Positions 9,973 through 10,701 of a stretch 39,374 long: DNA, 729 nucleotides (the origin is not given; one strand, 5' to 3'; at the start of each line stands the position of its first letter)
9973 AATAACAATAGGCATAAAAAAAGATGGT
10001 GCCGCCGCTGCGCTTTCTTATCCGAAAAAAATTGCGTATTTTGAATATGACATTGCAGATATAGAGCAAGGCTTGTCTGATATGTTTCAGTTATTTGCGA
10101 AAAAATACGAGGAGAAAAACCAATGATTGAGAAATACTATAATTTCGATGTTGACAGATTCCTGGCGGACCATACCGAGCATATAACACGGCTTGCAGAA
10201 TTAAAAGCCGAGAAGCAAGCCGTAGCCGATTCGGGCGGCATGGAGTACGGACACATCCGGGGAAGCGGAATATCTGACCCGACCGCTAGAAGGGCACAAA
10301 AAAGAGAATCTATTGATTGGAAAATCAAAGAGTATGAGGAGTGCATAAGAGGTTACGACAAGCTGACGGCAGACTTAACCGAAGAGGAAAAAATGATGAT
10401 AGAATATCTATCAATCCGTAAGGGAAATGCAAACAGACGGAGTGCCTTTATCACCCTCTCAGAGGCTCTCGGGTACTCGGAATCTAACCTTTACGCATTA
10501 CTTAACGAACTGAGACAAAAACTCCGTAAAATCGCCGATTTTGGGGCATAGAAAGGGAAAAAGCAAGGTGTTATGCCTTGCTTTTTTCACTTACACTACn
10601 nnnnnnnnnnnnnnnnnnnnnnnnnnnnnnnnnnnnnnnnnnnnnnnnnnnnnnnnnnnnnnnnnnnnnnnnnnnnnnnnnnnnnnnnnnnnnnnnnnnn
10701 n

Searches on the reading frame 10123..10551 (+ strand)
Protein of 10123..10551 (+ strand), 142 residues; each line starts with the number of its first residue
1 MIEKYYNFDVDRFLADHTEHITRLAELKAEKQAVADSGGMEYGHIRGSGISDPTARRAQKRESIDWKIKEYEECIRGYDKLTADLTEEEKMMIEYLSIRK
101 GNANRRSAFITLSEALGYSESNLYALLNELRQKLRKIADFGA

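Call 13: search_protein_families(library=phrogs, proteins=[window:10123-10551:+], max_evalue=0.001)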
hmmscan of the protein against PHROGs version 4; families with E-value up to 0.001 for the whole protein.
window:10123-10551:+ (142 aa): 0 families

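Call 14: search_protein_families(library=pfam, proteins=[window:10123-10551:+], max_evalue=0.01)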
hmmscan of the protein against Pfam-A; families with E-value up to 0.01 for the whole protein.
window:10123-10551:+ (142 aa): 0 families

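Call 66: search_protein_families(library=ncbifam, proteins=[window:10123-10551:+], max_evalue=1)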
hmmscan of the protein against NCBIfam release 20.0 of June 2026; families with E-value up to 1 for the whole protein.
window:10123-10551:+ (142 aa): 1 family
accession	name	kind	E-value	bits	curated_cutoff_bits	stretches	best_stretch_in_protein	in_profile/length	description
NF005175.0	PRK06654.1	equivalog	0.12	12.1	218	1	78-140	68-132/181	flagellar basal body-associated protein FliL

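Call 67: search_protein_families(library=pfam, proteins=[window:10123-10551:+], max_evalue=1)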
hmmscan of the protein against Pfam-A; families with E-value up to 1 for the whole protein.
window:10123-10551:+ (142 aa): 1 family
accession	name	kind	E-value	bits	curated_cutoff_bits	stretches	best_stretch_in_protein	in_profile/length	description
PF21747.2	YpoC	-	0.051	14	27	1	57-136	27-105/111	YpoC-like protein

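Call 70: search_solved_structures(query=window:10123-10548:+, max_evalue=10)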
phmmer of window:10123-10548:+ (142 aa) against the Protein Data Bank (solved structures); distinct sequences matched with E-value up to 10: 6.
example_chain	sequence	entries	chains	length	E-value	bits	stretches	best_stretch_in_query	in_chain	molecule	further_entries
5xw7_A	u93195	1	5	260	1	12.5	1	26-134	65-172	Cellulose synthase subunit C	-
6zyc_A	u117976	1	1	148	1.3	12.1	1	101-135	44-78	DNA polymerase processivity factor component A20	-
3ayf_A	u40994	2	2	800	1.3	12.1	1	33-126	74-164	Nitric oxide reductase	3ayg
4ilo_A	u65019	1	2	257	1.4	12.1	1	45-141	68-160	CT398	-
6zxp_A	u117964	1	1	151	1.4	12.1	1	101-135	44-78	DNA polymerase processivity factor component A20,DNA polymerase processivity factor compon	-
5y86_A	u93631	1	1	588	1.6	11.9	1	6-53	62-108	Dual specificity tyrosine-phosphorylation-regulated kinase 3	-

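Call 72: find_homologous_proteins(query=window:10123-10548:+, max_evalue=0.001)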
Query window:10123-10548:+ (142 aa): 17 proteins with E <= 0.001 among 35 candidates.
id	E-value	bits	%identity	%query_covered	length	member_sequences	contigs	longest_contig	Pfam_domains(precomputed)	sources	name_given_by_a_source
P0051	3.0e-86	304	99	100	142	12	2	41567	-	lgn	-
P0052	1.7e-47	178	61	99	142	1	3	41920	-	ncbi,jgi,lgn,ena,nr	jgi:hypothetical protein|nr:MAG TPA: putative membrane-associated trancriptional regulator [Caudovir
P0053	1.1e-45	173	60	99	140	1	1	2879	-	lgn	-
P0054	2.5e-45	171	59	100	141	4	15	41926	-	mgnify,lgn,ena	mgnify:CR=1 FL=1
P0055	8.7e-45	170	58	100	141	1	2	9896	-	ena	-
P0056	1.2e-44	169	58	100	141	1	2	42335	-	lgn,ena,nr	nr:MAG TPA: Protein of unknown function (DUF722) [Caudoviricetes sp.]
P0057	1.8e-44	169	58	100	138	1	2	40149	-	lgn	-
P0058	6.3e-43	164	57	100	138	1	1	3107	-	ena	-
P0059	2.9e-42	162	57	100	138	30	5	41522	-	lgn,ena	-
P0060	4.5e-41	158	56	99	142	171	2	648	-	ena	-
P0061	6.1e-41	157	56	100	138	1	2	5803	-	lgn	-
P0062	5.6e-40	154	56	100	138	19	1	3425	-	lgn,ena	-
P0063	8.3e-39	150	53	99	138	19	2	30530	-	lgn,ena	-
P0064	2.4e-37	146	54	98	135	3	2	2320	-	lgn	-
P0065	3.5e-36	142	55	98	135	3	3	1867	-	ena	-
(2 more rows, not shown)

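Call 75: search_protein_families(library=pfam, alignment_id=A4, max_evalue=1)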
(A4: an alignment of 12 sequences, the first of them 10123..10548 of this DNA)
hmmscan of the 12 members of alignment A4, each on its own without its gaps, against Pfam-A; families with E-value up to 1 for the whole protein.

A. member 1, window:10123-10548:+ (142 aa): 1 family
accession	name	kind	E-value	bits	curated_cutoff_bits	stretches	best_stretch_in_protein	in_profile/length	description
PF21747.2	YpoC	-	0.051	14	27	1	57-136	27-105/111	YpoC-like protein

B. families by the number of members that match (of 12 scanned): 20 families
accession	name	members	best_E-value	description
PF09686.15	Plasmid_RAQPRD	3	0.11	Plasmid protein of unknown function (Plasmid_RAQPRD)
PF14823.11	Sirohm_synth_C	2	0.12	Sirohaem biosynthesis protein C-terminal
PF06148.17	COG2_N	2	0.17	COG2 N-terminal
PF08279.18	HTH_11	1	6.9e-05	HTH domain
PF08312.17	cwf21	1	0.0087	cwf21 domain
PF05043.19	Mga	1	0.023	Mga helix-turn-helix domain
PF01022.26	HTH_5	1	0.029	Bacterial regulatory protein, arsR family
PF13730.12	HTH_36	1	0.034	Helix-turn-helix domain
PF12802.13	MarR_2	1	0.047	MarR family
PF09969.14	DUF2203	1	0.049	Uncharacterized conserved protein (DUF2203)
PF21747.2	YpoC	1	0.051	YpoC-like protein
PF18833.7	TPR_22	1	0.061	Tetratricopeptide repeat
PF05050.19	Methyltransf_21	1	0.069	Methyltransferase FkbM domain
PF04545.22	Sigma70_r4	1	0.069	Sigma-70, region 4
PF19458.4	DUF5995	1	0.084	Family of unknown function (DUF5995)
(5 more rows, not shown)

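Call 83: predict_structure(alignment_id=A5)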
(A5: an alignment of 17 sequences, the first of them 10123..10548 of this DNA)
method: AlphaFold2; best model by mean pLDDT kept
length: 142 residues; sequences in the alignment: 17
mean_pLDDT: 77.7   pTM: 0.63
mean pLDDT of the five models: 77.7, 77.6, 77.4, 76.1, 73.5
residues with pLDDT >= 90: 27; 70-90: 80; 50-70: 18; < 50: 17
segments of 3 or more residues with pLDDT < 50: 3-6, 38-40, 42-44, 47-50
pLDDT, mean of each block of 10 residues (from residue 1): 58 84 85 64 48 66 81 84 88 88 86 91 91 80 46
secondary structure, 60 per line:
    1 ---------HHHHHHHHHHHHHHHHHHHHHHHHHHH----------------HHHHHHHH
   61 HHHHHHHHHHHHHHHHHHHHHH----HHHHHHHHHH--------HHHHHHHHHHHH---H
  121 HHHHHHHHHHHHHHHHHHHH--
elements in order: H10-36 H53-82 H87-96 H105-116 H120-140

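Call 86: fold_search(model_id=the predicted structure, library=pdb)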
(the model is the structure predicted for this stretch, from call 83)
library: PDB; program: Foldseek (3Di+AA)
matches with E <= 10: 151; with E <= 0.001: 0
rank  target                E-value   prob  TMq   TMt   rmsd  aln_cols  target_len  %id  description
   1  8j0h_H                9.7e-01  0.44  0.35  0.38  16.1       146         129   16  Crystal structure of the fission yeast Rex1BD protein(C4H3.06) (released 2023-11-01)
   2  6w1s_Y                1.1e+00  0.66  0.46  0.49  17.5       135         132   12  Atomic model of the mammalian Mediator complex (released 2021-03-10)
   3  9div_B                1.4e+00  0.54  0.36  0.37   8.1       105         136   15  The crystal structure of de novo designed ChuA binding protein C8 (released 2025-05-21)
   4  9div_A                1.7e+00  0.38  0.34  0.35   8.6       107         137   20  The crystal structure of de novo designed ChuA binding protein C8 (released 2025-05-21)
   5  6f36_M                1.7e+00  0.07  0.21  0.15  17.8       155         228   11  Polytomella Fo model (released 2017-12-20)
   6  6r80                  1.8e+00  0.16  0.28  0.19  11.4       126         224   12  Structure of AFF4 C-terminal homology domain (released 2019-06-12)
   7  8xhw_A                1.8e+00  0.13  0.26  0.18  16.8       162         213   14  Haloquadratum walsbyi middle rhodopsin mutant - D84N (released 2024-12-18)
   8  6kn5                  2.0e+00  0.14  0.28  0.19  12.8       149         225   13  Crystal structure of AFF4 C-terminal domain (released 2020-07-08)
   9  2ap3                  2.0e+00  0.06  0.20  0.16  20.4       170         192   16  1.6 A Crystal Structure of a Conserved Protein of Unknown Function from Staphylococcus aureus (released 2005-09-27)
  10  4ijj_A                2.2e+00  0.80  0.36  0.39   6.4        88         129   14  Structure of transcription factor DksA2 from Pseudomonas aeruginosa (released 2013-02-27)
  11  3a8p_B                2.4e+00  0.08  0.19  0.14  14.5       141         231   15  Crystal structure of the Tiam2 PHCCEx domain (released 2009-11-24)
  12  8t9d_Y                2.5e+00  0.38  0.43  0.46  16.4       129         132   13  CryoEM structure of TR-TRAP (released 2024-07-03)
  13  9div_C                2.8e+00  0.28  0.33  0.33   9.6       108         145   18  The crystal structure of de novo designed ChuA binding protein C8 (released 2025-05-21)
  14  6uuj_K                2.8e+00  0.14  0.31  0.28  13.3       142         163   13  Structure of PE5-PPE4-EspG3 complex from the type VII (ESX-3) secretion system, space group P212121 (released 2020-01-29)
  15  9crw_A                2.8e+00  0.14  0.32  0.22  12.8       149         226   11  Crystal structure of the Candida albicans kinesin-8 proximal tail domain (released 2024-09-04)
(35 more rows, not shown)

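Call 87: fold_search(model_id=the predicted structure, library=viral)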
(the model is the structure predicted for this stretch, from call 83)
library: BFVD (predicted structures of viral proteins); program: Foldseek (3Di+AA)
matches with E <= 10: 253; with E <= 0.001: 1
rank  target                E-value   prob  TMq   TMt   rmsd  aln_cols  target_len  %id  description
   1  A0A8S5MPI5            3.3e-10  1.00  0.86  0.68   3.6       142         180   56  Uncharacterized protein [Podoviridae sp. ctoqT5]
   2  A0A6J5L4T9            1.4e-03  1.00  0.67  0.58   5.7       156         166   19  RNA polymerase sigma-70 region 4 [uncultured Caudovirales phage]
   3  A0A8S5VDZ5            8.7e-03  1.00  0.69  0.69   3.8       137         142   14  Uncharacterized protein [Siphoviridae sp. ctClL93]
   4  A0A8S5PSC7            1.1e-02  1.00  0.47  0.49   6.0       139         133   14  ECF sigma factor [Myoviridae sp. ctHfT6]
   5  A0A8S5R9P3            1.1e-02  1.00  0.48  0.49   6.0       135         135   19  Proline/betaine transporter, CYTOPLASMIC, COILED-COIL, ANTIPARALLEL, TWO-STRANDED [Siphoviridae sp. ctkfT29]
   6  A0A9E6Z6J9            1.5e-02  1.00  0.53  0.56   8.4       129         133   12  (no name in the UniProt tables at hand)
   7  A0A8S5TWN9            1.9e-02  1.00  0.59  0.63   5.5       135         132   13  Uncharacterized protein [Siphoviridae sp. ctcx61]
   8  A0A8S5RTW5            1.9e-02  1.00  0.44  0.43   6.6       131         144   15  Uncharacterized protein [Ackermannviridae sp.]
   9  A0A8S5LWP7            2.0e-02  1.00  0.47  0.48   5.6       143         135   12  Uncharacterized protein [Siphoviridae sp. ctRiO19]
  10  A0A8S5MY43            2.0e-02  0.99  0.40  0.42   7.3       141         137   14  Uncharacterized protein [Myoviridae sp. ctRRy11]
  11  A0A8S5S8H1            2.2e-02  0.99  0.37  0.37   8.2       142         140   15  DUF1492 domain-containing protein [Siphoviridae sp. ctb3910]
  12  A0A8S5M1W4            2.9e-02  0.98  0.36  0.36   6.9       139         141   17  Uncharacterized protein [Siphoviridae sp. cttDR14]
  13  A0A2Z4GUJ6            3.1e-02  1.00  0.57  0.60   4.7       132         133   13  (no name in the UniProt tables at hand)
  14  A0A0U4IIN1            4.2e-02  1.00  0.62  0.62   4.3       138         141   12  (no name in the UniProt tables at hand)
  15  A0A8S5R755            4.2e-02  1.00  0.46  0.47   6.6       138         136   16  Sigma-70, region 4 [virus sp. ct6Ax4]
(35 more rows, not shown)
